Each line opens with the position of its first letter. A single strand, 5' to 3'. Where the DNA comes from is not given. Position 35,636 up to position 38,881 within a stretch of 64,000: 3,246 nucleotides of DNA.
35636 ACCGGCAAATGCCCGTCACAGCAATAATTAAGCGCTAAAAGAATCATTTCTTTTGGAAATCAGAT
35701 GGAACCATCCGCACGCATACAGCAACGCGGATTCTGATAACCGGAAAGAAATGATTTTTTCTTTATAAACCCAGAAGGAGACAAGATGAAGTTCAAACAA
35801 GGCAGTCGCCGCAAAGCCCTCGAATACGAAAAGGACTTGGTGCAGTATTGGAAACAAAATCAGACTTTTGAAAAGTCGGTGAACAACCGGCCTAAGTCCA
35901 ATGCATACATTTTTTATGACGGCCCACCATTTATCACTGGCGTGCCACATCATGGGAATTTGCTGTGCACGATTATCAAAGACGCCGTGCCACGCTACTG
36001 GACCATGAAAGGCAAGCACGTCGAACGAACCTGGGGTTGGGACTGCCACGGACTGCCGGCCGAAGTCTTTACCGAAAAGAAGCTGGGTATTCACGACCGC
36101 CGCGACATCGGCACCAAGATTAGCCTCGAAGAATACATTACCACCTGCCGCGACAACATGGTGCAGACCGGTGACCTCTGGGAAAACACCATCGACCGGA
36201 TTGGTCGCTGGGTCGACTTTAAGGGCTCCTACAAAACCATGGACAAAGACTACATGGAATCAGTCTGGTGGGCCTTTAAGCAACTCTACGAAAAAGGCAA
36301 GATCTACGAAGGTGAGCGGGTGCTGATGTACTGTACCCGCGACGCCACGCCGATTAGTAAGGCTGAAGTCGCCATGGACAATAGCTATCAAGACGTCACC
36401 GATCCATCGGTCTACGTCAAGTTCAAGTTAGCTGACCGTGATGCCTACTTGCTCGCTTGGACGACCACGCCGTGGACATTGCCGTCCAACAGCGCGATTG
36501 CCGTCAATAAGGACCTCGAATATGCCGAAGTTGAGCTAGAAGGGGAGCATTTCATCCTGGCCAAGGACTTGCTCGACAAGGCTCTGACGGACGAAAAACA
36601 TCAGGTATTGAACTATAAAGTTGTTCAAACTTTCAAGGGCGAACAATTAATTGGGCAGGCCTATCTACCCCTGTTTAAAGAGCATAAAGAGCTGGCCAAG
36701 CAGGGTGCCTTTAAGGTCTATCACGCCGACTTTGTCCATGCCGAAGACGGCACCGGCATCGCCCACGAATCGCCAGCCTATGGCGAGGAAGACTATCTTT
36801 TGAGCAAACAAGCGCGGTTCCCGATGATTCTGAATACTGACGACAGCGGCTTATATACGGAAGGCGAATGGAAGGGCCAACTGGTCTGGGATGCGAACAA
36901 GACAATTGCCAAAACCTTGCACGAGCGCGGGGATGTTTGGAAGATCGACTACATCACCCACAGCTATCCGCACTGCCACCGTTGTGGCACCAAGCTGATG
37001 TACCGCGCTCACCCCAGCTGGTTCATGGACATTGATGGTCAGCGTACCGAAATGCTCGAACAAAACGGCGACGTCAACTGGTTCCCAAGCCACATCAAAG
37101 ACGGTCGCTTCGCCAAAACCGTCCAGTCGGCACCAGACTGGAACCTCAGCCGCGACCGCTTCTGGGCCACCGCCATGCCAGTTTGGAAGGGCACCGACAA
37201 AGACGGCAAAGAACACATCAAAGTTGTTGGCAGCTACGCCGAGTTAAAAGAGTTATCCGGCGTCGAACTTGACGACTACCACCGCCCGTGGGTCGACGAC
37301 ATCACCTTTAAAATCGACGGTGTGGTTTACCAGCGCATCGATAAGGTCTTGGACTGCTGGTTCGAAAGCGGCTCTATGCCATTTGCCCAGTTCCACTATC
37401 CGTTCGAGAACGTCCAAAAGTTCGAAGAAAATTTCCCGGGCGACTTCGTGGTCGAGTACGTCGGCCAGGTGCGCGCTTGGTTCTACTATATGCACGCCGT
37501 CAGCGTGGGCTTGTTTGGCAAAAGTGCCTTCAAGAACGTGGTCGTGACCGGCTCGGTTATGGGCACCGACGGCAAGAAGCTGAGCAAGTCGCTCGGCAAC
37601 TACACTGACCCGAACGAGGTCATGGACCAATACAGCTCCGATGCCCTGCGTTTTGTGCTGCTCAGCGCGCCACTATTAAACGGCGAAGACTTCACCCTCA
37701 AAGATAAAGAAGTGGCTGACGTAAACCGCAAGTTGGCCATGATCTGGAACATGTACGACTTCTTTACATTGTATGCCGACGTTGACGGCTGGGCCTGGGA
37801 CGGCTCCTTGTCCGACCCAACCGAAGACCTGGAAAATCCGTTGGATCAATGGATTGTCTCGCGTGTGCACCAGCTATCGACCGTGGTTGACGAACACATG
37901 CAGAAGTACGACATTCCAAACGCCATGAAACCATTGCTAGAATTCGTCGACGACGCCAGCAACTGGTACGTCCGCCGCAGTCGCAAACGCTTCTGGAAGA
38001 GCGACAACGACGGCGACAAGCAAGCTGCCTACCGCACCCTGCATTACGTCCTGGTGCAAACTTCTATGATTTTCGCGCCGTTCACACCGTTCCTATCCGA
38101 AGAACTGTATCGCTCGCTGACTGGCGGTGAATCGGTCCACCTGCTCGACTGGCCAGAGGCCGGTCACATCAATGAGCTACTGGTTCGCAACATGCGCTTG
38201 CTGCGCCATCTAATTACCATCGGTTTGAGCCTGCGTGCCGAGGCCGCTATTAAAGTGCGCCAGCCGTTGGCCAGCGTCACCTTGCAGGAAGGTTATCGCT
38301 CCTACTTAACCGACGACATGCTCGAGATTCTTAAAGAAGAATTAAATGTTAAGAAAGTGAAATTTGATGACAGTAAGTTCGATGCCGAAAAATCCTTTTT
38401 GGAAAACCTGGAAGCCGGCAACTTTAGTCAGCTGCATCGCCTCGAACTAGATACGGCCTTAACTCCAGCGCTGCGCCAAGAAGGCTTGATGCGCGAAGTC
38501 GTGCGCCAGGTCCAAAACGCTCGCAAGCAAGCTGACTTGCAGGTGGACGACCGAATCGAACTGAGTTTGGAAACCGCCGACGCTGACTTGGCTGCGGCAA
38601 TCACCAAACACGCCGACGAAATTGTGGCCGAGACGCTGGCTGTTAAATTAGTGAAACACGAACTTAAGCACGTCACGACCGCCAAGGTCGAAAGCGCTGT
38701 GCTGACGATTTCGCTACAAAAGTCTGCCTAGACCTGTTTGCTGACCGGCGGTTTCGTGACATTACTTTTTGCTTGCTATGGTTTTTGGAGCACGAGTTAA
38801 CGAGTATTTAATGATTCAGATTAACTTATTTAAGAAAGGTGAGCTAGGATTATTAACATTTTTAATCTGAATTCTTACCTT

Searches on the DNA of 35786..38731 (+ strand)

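Call 14: search_rna_families(sources=[L018, L029, L047, L063, L057, L033, L053, L055, L051, L052], threshold=evalue, max_evalue=10, show_alignments=4)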
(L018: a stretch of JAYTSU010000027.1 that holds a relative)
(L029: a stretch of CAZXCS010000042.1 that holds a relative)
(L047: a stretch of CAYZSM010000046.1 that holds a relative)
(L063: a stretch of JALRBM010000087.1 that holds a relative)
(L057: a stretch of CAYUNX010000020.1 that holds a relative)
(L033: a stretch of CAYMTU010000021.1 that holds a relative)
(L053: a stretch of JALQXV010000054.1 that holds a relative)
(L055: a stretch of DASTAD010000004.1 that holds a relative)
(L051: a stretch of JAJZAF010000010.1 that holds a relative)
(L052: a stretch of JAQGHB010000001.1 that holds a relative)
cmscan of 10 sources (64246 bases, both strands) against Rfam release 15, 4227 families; matches with E-value up to 10: 4.
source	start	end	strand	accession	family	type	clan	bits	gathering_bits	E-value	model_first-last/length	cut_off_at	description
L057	3765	3961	+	RF00230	T-box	Cis-reg; leader;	-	27.9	93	0.028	1-219/219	no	T-box leader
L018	4143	4211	+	RF01652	ceN70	Gene; snRNA; snoRNA; CD-box;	-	22.9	65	1.6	1-71/71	no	Caenorhabditis snoRNA ceN70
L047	4318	4425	-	RF00456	mir-34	Gene; miRNA;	CL00087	22.5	53.4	1.9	1-72/72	no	mir-34 microRNA precursor family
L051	3774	3943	+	RF00230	T-box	Cis-reg; leader;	-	19.4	93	4.4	1-219/219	no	T-box leader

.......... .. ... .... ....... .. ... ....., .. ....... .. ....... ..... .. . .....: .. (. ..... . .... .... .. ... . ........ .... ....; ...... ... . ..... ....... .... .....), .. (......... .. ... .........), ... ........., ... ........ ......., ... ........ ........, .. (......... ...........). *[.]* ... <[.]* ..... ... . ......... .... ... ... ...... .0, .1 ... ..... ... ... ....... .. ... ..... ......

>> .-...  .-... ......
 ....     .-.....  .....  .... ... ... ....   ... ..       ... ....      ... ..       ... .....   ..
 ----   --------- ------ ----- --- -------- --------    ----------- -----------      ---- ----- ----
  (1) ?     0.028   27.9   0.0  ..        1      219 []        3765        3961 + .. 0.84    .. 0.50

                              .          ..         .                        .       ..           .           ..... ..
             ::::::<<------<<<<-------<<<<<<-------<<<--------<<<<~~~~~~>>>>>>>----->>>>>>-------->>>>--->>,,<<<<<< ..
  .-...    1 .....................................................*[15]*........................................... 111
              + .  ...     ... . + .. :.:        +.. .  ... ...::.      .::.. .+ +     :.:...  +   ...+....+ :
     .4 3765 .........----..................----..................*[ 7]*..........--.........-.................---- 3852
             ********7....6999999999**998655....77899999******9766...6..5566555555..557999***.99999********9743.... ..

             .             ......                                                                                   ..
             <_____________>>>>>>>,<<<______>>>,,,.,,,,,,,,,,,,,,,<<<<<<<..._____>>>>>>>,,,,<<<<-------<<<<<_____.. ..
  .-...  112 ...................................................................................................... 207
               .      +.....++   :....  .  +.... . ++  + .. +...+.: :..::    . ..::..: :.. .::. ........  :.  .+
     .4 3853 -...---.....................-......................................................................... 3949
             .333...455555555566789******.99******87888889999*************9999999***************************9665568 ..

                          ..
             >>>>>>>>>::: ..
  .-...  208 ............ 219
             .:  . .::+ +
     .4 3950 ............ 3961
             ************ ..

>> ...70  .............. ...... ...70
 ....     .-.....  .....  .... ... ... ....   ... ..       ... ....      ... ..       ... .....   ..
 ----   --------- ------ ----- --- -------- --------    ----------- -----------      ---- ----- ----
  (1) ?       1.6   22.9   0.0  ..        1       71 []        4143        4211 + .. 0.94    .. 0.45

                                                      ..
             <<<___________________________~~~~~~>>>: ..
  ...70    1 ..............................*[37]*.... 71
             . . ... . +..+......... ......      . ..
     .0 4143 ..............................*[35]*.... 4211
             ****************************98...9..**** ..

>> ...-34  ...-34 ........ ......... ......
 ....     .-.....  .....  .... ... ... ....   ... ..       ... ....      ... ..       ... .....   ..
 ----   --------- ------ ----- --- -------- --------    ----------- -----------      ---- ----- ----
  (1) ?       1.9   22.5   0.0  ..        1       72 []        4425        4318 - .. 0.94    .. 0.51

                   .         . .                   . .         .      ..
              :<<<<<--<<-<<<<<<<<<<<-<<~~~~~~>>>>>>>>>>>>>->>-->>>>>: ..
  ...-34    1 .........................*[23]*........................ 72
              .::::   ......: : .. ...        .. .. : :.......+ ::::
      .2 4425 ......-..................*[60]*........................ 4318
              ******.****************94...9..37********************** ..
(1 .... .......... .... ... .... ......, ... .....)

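Call 52: build_rna_model(alignment_id=A2, structure=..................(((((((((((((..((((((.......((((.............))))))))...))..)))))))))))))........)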
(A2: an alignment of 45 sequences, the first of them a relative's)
Model R1 built from alignment A2 (45 sequences, 99 columns); structure: as given.
model positions 88; base pairs 23; branch points 0; effective number of sequences 3.58; information 0.647 bits per position. Calibrated on 0.2 Mb of random sequence (short: E-values are rough).
structure used (alignment columns):
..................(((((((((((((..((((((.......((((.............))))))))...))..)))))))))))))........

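Call 53: search_with_rna_model(model_id=R1, source=window, max_evalue=10, show_alignments=2)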
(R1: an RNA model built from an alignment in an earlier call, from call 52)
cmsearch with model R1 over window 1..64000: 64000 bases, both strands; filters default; matches with E-value up to 10: 2.
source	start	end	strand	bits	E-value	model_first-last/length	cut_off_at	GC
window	35663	35761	+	74.6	1.9e-15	1-88/88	no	0.39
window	35672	35765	-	16.2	0.22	1-88/88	no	0.37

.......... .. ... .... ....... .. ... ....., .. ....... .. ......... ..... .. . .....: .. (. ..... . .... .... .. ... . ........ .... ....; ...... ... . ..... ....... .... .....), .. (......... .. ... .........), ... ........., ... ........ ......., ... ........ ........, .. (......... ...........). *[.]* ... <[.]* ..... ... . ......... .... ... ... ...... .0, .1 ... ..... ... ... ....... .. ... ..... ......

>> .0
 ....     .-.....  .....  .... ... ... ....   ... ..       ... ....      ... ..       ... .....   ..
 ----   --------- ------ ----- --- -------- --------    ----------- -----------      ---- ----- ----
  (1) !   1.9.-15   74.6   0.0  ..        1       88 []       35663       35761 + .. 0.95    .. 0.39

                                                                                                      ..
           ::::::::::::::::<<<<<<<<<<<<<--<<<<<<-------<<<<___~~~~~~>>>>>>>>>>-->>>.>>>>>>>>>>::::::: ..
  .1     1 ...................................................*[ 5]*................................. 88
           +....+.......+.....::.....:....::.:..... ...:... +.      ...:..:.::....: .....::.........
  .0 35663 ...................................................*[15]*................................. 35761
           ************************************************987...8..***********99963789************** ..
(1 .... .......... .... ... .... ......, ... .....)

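Call 54: search_with_rna_model(model_id=R1, sources=[window, L001, L002, L003, L004, L005, L006, L007, L008, L009, L010, L011, L012, L013, L014, L015, L016, L017, L018, L019, L020, L021, L022, L023, L024, L025, L026, L027, L028, L029, L030, L031, L032, L033, L034, L035, L036, L037, L038, L039, L040, L041, L042, L043, L044, L045, L046, L047, L048, L049, L050, L051, L052, L053, L054, L055, L056, L057, L058, L059, L060, L061, L062, L063, L064, L065, L066, L067, L068, L069, L070, L071, L072, L073, L074, L075, L076, L077, L078, L079, L080], max_evalue=0.01, make_alignment=true)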
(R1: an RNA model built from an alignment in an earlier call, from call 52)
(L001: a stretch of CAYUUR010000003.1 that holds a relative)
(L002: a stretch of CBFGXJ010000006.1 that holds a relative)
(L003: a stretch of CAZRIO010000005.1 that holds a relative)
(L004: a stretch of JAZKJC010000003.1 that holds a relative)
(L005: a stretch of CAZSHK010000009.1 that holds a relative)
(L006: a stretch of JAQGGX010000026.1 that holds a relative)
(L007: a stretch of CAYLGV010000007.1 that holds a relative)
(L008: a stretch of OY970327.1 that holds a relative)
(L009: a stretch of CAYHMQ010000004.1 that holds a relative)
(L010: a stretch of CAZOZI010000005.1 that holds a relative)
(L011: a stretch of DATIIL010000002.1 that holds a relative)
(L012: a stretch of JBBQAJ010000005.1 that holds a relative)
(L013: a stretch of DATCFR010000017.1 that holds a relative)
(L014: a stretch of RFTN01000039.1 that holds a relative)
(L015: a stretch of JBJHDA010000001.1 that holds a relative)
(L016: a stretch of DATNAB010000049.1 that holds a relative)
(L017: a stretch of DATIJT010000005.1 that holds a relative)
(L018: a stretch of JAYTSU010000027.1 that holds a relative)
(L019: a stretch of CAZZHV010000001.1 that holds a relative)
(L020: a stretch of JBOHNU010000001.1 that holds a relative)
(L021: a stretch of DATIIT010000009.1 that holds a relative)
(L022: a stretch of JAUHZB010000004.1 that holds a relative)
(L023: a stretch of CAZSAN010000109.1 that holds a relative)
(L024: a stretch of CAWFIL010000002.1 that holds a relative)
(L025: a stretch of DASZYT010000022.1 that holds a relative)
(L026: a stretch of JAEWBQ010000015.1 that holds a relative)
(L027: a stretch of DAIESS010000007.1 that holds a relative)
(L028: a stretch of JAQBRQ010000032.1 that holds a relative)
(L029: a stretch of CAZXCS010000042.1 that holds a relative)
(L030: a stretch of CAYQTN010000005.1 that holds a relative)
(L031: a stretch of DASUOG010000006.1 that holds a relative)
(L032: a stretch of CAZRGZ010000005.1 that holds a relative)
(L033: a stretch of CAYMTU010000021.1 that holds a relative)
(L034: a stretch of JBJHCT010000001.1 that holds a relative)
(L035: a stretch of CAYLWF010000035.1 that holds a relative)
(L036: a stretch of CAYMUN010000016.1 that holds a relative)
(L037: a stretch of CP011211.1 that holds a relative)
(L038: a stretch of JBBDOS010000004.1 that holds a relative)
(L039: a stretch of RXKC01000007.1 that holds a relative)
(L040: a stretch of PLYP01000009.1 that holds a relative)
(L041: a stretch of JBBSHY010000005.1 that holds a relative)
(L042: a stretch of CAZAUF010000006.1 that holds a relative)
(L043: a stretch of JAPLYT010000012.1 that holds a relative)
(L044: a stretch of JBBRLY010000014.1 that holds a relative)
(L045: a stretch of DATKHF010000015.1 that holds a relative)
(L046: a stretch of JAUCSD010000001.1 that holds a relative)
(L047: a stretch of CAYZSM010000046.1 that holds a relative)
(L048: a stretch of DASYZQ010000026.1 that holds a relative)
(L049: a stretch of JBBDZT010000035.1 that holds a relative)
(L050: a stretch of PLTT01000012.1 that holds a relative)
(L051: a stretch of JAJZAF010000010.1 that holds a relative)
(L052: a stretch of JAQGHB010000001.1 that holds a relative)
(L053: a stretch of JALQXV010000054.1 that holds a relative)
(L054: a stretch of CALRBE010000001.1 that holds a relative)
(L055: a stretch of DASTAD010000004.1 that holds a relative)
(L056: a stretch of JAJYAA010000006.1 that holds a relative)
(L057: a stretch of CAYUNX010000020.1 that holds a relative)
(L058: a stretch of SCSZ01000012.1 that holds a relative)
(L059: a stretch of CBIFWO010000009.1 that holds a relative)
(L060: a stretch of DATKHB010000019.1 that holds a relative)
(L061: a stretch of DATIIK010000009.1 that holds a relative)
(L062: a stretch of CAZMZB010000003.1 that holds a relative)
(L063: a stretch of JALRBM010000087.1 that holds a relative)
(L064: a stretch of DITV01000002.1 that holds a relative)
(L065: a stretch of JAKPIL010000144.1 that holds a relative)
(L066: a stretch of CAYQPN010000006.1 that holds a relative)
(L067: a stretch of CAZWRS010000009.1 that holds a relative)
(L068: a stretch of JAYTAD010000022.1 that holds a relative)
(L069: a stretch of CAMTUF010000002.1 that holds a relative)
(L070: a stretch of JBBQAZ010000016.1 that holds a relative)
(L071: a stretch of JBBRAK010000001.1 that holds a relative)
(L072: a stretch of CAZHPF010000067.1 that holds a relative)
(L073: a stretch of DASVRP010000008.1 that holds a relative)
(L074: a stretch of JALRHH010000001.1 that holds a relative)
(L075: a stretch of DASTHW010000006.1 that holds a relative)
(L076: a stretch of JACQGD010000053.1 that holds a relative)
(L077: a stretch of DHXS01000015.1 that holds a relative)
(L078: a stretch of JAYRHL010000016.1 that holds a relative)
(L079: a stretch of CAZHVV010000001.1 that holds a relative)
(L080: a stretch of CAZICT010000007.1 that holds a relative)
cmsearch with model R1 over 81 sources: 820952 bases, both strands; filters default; matches with E-value up to 0.01: 74.
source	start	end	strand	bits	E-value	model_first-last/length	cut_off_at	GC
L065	377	465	+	91.4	2.1e-18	1-88/88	no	0.43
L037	3247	3334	+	90.7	3.1e-18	1-88/88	no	0.36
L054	3902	3987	+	90.7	3.1e-18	1-88/88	no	0.38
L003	3896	3984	+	87.5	1.8e-17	1-88/88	no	0.45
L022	3889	3973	+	87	2.5e-17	1-88/88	no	0.44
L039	3540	3633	+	86.9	2.5e-17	1-88/88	no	0.43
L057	3894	3982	+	86.8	2.6e-17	1-88/88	no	0.44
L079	3368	3452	+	86.8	2.7e-17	1-88/88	no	0.39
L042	3897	3986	+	86.4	3.3e-17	1-88/88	no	0.42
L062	3881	3966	+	84.6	8.9e-17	1-88/88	no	0.4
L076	3349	3433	+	82.4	3e-16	1-88/88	no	0.39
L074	3729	3816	+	82.3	3.2e-16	1-88/88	no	0.39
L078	3900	3984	+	81.4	5.3e-16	1-88/88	no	0.47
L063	2328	2414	+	80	1.2e-15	1-88/88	no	0.4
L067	3898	3982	+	79.7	1.4e-15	1-88/88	no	0.47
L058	3899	3983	+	79.3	1.8e-15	1-88/88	no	0.42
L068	3894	3980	+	79.2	1.8e-15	1-88/88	no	0.41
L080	3900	3988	+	78.8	2.2e-15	1-88/88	no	0.37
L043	3890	3985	+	78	3.5e-15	1-88/88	no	0.43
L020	3534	3623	+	78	3.6e-15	1-88/88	no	0.47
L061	3862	3965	+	77.9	3.7e-15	1-88/88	no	0.44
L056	2023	2109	+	77.1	5.7e-15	1-88/88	no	0.41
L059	3076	3164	+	76.5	8.3e-15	1-88/88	no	0.38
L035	2275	2363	+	76.3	9.2e-15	1-88/88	no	0.43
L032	3887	3978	+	73.8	3.6e-14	1-88/88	no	0.38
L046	3854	3942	+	73.7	3.8e-14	1-88/88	no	0.43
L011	3359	3448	+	73.3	4.9e-14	1-88/88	no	0.49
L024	3899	3988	+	73.2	5.1e-14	1-88/88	no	0.44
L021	3891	3979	+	72.4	8e-14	1-88/88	no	0.49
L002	3346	3428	+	72.1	9.6e-14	1-88/88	no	0.49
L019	3891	3980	+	71.5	1.3e-13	1-88/88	no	0.41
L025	3896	3983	+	71.1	1.7e-13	1-88/88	no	0.45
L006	3893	3985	+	68.8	6e-13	1-88/88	no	0.43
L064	3896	3980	+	67.9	9.4e-13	1-88/88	no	0.41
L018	512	600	+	67.7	1.1e-12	1-88/88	no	0.39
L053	3872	3957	+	67.2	1.4e-12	1-88/88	no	0.37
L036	3878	3963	+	67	1.6e-12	1-88/88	no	0.51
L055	3891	3984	+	66.9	1.7e-12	1-88/88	no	0.41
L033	3898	3977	+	66.1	2.6e-12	1-88/88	no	0.44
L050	3891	3976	+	65.8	3.1e-12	1-88/88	no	0.43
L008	3784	3871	+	65.7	3.3e-12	1-88/88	no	0.44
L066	3894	3984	+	65.1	4.7e-12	1-88/88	no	0.36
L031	3902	3991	+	64.7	5.8e-12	1-88/88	no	0.44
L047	1051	1137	+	64.3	7e-12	1-88/88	no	0.57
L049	3894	3983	+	62.5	1.9e-11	1-88/88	no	0.42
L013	970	1054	+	62.1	2.4e-11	1-88/88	no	0.53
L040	3889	3981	+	61.5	3.4e-11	1-88/88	no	0.45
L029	1724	1810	+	60.4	6.3e-11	1-88/88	no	0.51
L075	3899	3987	+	60.3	6.4e-11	1-88/88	no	0.47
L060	3900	3987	+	59.9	8.4e-11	1-88/88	no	0.43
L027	3879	3970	+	59.6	1e-10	1-88/88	no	0.45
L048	3896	3989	+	58.4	1.9e-10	1-88/88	no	0.45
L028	3877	3965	+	57.9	2.5e-10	1-88/88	no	0.47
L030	3894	3979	+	57.3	3.6e-10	1-88/88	no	0.43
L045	3894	3983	+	55.4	1e-09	1-88/88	no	0.46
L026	3413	3492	+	54.6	1.6e-09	1-88/88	no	0.43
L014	1822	1907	+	48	6.2e-08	1-88/88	no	0.45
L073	3295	3390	+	44.2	5e-07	1-88/88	no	0.46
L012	3833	3912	+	38.8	9.8e-06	1-88/88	no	0.43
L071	3832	3911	+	33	0.00025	1-88/88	no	0.38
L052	516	585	+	32.3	0.00037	1-88/88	no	0.46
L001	3902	3984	+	32.1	0.00042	1-88/88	no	0.47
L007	3862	3945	+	31.3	0.00065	1-88/88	no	0.51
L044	3901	3985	+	31.1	0.00074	1-88/88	no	0.44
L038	3862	3941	+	30.5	0.001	1-88/88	no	0.46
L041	3916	3984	+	30.4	0.0011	1-88/88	no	0.46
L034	3825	3928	+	29.7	0.0016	1-88/88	no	0.38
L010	3912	3986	+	29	0.0023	1-88/88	no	0.47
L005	3904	3984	+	28.3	0.0035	1-88/88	no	0.53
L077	3369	3442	+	28.1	0.0039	1-88/88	no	0.49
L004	3835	3919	+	27.2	0.0064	1-88/88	no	0.39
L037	3256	3339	-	26.8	0.008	1-88/88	no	0.32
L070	3889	3977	+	26.5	0.0094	1-88/88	no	0.39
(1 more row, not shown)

Alignment A3: 74 matches aligned to the model, 145 columns, each read 5' to 3' on its own strand. Consensus structure (alignment columns), stored with it:
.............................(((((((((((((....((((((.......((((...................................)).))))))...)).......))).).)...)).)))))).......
